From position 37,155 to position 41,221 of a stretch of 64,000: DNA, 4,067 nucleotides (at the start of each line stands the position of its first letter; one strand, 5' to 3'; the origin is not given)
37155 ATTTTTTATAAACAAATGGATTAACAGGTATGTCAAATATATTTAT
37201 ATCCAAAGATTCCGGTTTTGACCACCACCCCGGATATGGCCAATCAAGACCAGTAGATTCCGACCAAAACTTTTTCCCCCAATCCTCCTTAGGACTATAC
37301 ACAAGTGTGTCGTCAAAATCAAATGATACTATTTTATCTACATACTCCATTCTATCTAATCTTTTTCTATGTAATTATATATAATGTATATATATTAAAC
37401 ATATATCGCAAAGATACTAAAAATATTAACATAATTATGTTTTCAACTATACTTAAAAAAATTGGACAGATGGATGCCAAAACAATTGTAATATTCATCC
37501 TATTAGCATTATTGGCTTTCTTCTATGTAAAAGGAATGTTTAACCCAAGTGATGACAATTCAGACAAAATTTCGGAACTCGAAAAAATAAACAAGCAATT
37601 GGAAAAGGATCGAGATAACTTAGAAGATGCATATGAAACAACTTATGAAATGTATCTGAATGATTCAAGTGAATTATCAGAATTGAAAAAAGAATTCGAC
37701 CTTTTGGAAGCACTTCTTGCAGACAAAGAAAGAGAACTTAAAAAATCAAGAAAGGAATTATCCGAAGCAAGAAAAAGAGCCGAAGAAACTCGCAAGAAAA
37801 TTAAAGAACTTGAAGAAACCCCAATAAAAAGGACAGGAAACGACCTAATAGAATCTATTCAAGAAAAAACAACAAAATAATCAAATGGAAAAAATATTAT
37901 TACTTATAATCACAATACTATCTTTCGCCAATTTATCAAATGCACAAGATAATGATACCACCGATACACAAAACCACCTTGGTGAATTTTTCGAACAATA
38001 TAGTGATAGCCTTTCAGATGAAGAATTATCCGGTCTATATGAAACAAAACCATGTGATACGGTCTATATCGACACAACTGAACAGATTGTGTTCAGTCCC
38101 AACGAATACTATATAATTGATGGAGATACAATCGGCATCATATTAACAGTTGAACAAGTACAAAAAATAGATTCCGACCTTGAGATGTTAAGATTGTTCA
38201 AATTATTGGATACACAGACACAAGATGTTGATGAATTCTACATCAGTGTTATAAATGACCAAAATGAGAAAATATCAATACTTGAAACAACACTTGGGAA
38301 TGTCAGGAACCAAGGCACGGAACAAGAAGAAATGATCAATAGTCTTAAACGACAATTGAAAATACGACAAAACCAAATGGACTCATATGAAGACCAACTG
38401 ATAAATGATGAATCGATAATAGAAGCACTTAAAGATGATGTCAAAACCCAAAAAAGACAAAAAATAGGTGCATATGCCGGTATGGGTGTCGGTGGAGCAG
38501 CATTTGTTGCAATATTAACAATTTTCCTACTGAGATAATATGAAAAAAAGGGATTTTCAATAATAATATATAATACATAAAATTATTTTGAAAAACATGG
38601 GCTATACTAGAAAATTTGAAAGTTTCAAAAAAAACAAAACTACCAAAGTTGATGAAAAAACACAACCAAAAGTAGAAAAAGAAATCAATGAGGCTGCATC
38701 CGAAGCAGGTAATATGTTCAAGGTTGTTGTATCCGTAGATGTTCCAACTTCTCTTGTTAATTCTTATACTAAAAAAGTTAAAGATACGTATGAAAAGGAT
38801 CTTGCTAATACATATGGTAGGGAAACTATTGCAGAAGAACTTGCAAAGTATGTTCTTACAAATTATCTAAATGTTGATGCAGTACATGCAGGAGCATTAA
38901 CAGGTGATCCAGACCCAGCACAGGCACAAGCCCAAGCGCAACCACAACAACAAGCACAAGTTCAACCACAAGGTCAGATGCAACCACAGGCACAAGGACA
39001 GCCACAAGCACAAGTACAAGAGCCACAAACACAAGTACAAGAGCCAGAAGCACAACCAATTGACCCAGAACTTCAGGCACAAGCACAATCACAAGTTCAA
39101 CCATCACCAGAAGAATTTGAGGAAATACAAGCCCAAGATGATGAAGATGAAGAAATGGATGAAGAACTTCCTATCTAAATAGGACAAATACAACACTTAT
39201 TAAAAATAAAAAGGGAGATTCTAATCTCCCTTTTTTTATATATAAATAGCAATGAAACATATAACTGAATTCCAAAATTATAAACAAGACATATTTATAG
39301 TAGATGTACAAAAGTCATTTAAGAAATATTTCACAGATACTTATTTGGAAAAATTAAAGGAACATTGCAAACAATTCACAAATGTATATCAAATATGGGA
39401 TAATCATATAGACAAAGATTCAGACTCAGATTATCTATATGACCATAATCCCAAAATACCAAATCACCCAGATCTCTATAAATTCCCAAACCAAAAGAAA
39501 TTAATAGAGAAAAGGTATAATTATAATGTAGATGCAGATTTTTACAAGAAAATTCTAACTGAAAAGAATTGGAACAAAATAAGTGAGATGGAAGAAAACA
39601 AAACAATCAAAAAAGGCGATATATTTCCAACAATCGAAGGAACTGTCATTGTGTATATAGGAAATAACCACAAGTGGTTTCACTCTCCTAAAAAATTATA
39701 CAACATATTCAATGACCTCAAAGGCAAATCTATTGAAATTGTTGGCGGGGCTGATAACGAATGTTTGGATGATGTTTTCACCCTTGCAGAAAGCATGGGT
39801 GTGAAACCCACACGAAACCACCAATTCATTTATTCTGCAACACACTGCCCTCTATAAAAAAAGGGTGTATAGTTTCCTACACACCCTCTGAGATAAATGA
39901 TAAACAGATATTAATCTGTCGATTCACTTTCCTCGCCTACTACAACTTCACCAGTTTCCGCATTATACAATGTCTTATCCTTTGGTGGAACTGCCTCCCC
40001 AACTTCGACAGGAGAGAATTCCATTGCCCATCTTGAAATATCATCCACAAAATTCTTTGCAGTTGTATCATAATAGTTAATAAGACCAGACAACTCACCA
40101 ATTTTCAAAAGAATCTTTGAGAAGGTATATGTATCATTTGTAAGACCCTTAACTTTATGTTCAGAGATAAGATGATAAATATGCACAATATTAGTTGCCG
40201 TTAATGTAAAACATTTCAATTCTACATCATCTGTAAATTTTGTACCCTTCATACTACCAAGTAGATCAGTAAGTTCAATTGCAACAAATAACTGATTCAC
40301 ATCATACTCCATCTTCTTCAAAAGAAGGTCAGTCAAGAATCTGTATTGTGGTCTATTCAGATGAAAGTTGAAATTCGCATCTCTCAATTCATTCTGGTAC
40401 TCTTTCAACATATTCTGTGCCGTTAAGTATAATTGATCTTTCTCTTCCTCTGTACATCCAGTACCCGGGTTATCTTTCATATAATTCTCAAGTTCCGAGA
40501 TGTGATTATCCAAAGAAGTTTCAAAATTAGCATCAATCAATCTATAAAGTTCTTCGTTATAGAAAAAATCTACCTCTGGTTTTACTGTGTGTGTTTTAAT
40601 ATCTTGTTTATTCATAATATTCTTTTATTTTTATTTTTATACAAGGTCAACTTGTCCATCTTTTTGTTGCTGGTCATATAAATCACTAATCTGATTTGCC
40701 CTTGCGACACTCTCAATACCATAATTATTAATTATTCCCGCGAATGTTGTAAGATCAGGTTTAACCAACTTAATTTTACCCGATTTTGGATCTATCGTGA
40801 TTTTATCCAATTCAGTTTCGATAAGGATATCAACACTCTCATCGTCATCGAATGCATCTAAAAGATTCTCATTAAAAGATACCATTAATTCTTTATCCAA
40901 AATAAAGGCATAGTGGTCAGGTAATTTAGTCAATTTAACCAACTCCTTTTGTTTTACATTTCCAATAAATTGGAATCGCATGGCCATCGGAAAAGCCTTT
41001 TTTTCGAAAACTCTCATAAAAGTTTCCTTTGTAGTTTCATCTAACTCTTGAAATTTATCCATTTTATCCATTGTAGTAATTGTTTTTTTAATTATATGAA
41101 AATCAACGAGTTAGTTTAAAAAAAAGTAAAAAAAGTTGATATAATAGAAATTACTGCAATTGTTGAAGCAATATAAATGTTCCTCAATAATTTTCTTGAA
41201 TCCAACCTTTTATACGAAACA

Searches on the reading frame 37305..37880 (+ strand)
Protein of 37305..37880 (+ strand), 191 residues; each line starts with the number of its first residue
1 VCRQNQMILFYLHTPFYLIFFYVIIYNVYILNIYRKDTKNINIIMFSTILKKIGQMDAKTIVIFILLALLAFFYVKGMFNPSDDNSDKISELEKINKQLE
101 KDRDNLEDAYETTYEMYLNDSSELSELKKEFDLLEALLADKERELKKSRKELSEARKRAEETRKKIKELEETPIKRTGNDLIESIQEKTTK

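Call 9: search_protein_families(library=pfam, proteins=[window:37305-37880:+], max_evalue=0.01)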
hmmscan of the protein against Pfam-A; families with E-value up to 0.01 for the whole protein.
window:37305-37880:+ (191 aa): 6 families
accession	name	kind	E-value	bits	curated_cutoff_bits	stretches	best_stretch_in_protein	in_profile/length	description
PF07926.17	TPR_MLP1_2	-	0.00014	22.3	36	1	83-168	18-103/129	TPR/MLP1/MLP2-like protein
PF03938.19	OmpH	-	0.00034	21.3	32.4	1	79-187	11-109/141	Outer membrane protein (OmpH-like)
PF11932.13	DUF3450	-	0.001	18.8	32.6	1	67-163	2-99/241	Protein of unknown function (DUF3450)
PF17078.10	SHE3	-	0.0015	18.7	30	1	87-172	10-95/228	SWI5-dependent HO expression protein 3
PF19745.5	FUT8_N_cat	-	0.0051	16.1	27.6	1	59-168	12-122/499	Alpha-(1,6)-fucosyltransferase N- and catalytic domains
PF06295.17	ZapG-like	-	0.0085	16.6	33.5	0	88-168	22-96/123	Z-ring associated protein G-like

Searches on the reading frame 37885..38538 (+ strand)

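Call 9: search_protein_families(library=pfam, proteins=[window:37885-38538:+], max_evalue=0.01)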
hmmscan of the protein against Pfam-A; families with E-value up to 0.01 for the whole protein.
window:37885-38538:+ (217 aa): 1 family
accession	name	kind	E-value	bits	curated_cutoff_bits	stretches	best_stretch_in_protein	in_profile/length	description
PF12873.12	DUF3825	-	0.0058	16.7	27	1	22-103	71-146/238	Domain of unknown function (DUF3825)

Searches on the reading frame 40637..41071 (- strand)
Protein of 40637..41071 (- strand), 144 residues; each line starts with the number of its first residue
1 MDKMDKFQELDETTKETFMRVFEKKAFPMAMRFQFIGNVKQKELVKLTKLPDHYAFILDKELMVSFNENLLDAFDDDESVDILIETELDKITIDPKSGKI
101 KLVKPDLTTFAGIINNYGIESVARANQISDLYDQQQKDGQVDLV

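Call 10: search_protein_families(library=pfam, proteins=[window:40637-41071:-], max_evalue=0.01)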
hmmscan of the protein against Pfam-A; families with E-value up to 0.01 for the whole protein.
window:40637-41071:- (144 aa): 1 family
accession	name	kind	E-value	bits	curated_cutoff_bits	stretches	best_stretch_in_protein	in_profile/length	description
PF18894.6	PhageMetallopep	-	2.2e-07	31.5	23.7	1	40-123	39-127/134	Putative phage metallopeptidase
